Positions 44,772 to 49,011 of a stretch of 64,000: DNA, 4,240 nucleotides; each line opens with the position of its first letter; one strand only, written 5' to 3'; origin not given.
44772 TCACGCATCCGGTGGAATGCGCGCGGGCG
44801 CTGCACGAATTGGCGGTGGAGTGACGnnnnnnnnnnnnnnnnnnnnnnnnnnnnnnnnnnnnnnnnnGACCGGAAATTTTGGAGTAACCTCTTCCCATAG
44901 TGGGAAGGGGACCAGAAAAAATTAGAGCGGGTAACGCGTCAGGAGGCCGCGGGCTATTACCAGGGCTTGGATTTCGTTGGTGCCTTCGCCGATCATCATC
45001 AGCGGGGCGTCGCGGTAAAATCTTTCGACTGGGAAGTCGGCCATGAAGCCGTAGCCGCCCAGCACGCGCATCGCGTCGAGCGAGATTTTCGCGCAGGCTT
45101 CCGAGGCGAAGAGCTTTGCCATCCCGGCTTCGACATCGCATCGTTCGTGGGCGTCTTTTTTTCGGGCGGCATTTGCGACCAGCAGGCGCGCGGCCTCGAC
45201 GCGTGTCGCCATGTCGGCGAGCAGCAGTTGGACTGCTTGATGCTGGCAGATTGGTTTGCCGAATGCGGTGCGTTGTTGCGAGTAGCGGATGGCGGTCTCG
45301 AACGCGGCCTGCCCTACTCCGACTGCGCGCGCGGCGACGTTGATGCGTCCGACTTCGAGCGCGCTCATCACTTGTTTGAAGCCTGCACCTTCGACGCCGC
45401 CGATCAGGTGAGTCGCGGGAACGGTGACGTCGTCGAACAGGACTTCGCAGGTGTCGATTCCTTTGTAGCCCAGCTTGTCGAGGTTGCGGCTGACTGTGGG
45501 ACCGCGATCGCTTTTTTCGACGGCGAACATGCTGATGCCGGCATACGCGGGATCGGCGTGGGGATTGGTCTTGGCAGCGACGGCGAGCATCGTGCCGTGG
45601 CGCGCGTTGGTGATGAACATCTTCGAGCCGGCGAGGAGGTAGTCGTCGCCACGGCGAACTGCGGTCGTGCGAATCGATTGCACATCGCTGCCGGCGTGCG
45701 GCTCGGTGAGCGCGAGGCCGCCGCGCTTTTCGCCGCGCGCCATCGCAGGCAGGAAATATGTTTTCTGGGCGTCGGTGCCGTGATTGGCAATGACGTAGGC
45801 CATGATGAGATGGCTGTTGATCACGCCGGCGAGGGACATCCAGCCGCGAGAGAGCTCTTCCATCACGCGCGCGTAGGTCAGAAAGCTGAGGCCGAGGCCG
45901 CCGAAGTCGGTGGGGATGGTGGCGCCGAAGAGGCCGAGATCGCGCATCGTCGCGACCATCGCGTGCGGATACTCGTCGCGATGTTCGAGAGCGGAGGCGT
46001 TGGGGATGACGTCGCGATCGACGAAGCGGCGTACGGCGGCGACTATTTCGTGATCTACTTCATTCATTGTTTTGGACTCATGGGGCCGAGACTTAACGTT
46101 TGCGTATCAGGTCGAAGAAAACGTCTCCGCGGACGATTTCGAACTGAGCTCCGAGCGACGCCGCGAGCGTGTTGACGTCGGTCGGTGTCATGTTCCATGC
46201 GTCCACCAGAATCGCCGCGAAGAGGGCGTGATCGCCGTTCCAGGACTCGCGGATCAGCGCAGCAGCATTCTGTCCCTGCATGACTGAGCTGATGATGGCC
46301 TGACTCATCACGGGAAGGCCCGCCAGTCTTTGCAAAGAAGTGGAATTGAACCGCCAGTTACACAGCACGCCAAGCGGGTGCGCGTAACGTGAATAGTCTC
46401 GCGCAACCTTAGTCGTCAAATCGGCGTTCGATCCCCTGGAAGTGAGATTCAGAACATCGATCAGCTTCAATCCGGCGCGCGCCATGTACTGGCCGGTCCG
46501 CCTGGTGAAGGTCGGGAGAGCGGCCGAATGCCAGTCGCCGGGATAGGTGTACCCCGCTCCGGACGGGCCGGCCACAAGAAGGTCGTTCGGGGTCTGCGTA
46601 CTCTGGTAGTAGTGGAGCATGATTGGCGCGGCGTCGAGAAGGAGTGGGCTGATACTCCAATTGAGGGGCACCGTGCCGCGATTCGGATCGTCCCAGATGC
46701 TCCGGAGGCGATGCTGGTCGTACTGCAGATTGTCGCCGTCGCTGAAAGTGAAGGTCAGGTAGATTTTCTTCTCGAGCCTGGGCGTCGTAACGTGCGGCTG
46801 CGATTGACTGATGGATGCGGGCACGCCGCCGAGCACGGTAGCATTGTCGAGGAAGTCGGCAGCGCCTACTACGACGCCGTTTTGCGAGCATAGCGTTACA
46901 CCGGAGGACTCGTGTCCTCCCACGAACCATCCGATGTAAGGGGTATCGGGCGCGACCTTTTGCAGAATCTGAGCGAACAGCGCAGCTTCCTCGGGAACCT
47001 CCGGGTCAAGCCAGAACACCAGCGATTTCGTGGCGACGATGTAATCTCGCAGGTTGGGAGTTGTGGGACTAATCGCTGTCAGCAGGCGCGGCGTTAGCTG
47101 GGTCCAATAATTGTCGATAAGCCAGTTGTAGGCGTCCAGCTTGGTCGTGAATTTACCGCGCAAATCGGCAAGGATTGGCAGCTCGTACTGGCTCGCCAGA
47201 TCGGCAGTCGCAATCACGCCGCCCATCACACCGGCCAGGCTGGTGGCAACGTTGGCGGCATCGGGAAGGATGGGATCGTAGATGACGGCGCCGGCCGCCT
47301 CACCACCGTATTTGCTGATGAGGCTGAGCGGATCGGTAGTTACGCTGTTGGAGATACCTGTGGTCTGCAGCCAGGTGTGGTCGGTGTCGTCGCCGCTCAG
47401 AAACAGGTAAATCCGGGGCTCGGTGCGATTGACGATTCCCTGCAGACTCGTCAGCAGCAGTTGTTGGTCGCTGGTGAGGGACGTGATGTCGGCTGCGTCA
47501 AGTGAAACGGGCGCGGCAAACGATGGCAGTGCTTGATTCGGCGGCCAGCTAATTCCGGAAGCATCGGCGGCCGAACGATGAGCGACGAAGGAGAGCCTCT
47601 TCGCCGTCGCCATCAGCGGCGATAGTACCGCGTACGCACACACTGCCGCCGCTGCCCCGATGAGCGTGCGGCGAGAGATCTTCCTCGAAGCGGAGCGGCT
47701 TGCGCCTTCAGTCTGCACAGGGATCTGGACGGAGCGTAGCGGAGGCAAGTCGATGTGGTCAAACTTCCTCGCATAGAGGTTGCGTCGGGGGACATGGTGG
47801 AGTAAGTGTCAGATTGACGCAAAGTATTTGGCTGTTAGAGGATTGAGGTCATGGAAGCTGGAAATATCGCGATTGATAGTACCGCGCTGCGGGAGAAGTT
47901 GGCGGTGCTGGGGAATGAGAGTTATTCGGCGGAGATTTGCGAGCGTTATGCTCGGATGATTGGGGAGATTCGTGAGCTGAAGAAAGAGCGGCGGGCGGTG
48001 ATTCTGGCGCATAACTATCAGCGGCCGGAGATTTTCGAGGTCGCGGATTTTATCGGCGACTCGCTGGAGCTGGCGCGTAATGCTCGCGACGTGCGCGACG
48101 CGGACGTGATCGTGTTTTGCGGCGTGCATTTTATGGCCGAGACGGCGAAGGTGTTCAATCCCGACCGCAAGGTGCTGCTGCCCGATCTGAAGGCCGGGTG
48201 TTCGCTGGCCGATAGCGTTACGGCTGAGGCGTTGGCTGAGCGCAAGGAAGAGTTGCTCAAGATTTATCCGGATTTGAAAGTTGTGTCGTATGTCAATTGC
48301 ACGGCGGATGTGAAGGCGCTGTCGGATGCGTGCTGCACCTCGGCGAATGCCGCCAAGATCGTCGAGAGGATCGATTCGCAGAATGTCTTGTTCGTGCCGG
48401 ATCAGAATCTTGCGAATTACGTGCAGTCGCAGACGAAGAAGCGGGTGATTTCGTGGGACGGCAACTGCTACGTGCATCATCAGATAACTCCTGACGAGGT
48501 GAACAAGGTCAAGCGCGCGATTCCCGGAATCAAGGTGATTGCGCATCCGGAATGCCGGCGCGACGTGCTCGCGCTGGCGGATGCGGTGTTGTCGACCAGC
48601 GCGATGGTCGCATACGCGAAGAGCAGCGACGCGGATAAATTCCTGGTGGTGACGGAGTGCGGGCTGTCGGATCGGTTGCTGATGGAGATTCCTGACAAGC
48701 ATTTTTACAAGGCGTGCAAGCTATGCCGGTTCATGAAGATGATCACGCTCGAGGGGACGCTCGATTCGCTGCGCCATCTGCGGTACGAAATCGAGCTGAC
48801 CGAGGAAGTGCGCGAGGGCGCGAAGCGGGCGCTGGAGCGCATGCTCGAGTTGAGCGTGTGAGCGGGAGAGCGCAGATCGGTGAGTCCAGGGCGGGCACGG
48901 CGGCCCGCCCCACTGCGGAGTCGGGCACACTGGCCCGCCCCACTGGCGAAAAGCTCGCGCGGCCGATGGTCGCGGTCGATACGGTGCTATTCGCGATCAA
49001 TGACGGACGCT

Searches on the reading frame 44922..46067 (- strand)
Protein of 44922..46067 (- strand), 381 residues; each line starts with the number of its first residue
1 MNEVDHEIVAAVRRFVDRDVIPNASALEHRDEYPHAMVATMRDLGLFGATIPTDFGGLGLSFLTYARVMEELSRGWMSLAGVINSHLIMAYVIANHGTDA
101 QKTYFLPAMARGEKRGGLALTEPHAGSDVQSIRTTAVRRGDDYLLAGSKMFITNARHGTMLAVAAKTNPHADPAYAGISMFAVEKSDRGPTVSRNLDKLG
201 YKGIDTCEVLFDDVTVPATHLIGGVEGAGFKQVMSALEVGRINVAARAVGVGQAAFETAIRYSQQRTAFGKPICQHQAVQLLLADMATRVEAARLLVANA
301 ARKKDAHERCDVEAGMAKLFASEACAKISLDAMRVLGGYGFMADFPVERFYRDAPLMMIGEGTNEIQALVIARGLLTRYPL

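Call 64: search_protein_families(library=pfam, proteins=[window:44922-46067:-], max_evalue=0.00001)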
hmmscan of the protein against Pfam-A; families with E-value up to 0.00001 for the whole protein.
window:44922-46067:- (381 aa): 5 families
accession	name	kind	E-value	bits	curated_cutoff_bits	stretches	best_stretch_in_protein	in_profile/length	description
PF00441.29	Acyl-CoA_dh_1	-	4e-50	170.3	22.4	1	227-376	1-150/150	Acyl-CoA dehydrogenase, C-terminal domain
PF02771.21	Acyl-CoA_dh_N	-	2e-31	109.1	22.9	1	5-113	4-113/113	Acyl-CoA dehydrogenase, N-terminal domain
PF02770.24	Acyl-CoA_dh_M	-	1.3e-24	86.6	33.3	1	118-214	2-97/97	Acyl-CoA dehydrogenase, middle domain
PF08028.16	Acyl-CoA_dh_2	-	3.9e-19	69.7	22.7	1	244-356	3-125/134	Acyl-CoA dehydrogenase, C-terminal domain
PF22924.1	ACOX_C_alpha1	-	4.3e-06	27.1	27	0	260-376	49-169/169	Acyl-CoA oxidase, C-alpha1 domain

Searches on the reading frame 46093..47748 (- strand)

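Call 64: search_protein_families(library=pfam, proteins=[window:46093-47748:-], max_evalue=0.00001)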
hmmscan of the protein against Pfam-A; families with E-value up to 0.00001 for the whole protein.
window:46093-47748:- (551 aa): 4 families
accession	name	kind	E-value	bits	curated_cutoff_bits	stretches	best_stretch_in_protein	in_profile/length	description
PF14323.11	GxGYxYP_C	-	6.9e-59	200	27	1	327-549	1-242/242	GxGYxYP putative glycoside hydrolase C-terminal domain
PF20958.2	GxGYxYP_N_3rd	-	1.9e-16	60.3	24.4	1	223-306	4-89/91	GxGYxYP third domain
PF20957.2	GxGYxYP_N_2nd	-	7.9e-14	52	24.5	1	152-218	2-68/68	GxGYxYP_N second domain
PF16216.10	GxGYxYP_N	-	8.3e-14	51.6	23.9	1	85-147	4-70/72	GxGYxYP_N 1st domain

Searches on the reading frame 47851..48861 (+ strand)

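Call 64: search_protein_families(library=pfam, proteins=[window:47851-48861:+], max_evalue=0.00001)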
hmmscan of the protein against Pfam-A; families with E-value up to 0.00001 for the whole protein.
window:47851-48861:+ (336 aa): 1 family
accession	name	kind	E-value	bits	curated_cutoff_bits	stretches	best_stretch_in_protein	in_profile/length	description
PF02445.21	NadA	-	3.9e-119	397.6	27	1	39-333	2-295/295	Quinolinate synthetase A protein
